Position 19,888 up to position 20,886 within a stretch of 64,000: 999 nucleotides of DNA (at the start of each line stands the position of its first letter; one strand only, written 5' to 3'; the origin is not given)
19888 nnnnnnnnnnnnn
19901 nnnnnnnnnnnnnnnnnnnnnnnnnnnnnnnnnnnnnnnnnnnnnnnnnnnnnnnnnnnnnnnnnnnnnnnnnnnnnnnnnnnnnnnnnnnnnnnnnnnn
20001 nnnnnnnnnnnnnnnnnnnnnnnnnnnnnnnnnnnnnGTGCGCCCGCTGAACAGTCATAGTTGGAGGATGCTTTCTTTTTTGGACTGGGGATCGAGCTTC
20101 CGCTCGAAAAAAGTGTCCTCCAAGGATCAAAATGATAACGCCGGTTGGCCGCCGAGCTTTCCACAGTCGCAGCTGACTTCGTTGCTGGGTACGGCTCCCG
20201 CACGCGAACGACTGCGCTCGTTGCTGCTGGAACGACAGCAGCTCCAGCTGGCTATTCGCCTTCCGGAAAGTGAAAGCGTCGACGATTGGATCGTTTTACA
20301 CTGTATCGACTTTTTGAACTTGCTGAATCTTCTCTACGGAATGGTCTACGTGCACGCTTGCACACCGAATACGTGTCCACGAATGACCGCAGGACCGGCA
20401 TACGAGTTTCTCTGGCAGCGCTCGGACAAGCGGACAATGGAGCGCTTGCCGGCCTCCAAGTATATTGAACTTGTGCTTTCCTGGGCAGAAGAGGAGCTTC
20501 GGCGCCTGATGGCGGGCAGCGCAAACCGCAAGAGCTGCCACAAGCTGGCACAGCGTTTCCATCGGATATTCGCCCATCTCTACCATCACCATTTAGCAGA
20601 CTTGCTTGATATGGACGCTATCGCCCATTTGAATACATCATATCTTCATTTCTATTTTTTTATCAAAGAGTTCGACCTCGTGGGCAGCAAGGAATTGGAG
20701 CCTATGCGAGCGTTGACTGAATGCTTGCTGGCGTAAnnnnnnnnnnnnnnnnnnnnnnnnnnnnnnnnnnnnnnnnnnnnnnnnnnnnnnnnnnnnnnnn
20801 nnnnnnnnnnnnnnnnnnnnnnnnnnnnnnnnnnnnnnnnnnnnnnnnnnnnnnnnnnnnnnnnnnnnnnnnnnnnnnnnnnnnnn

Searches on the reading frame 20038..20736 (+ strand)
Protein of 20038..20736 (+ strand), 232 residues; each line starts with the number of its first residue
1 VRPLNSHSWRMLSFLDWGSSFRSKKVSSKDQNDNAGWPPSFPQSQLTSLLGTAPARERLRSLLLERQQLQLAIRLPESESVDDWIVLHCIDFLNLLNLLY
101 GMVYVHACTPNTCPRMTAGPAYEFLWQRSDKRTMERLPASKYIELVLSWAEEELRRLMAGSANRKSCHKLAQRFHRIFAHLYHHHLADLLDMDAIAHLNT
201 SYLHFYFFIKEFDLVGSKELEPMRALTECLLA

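Call 54: search_protein_families(library=pfam, proteins=[window:20038-20736:+], max_evalue=0.001)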
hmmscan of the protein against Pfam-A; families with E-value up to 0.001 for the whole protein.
window:20038-20736:+ (232 aa): 1 family
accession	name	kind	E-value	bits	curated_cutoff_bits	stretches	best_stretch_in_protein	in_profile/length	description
PF03637.22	Mob1_phocein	-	1.8e-43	148.9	27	1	64-223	4-170/170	Mob1/phocein family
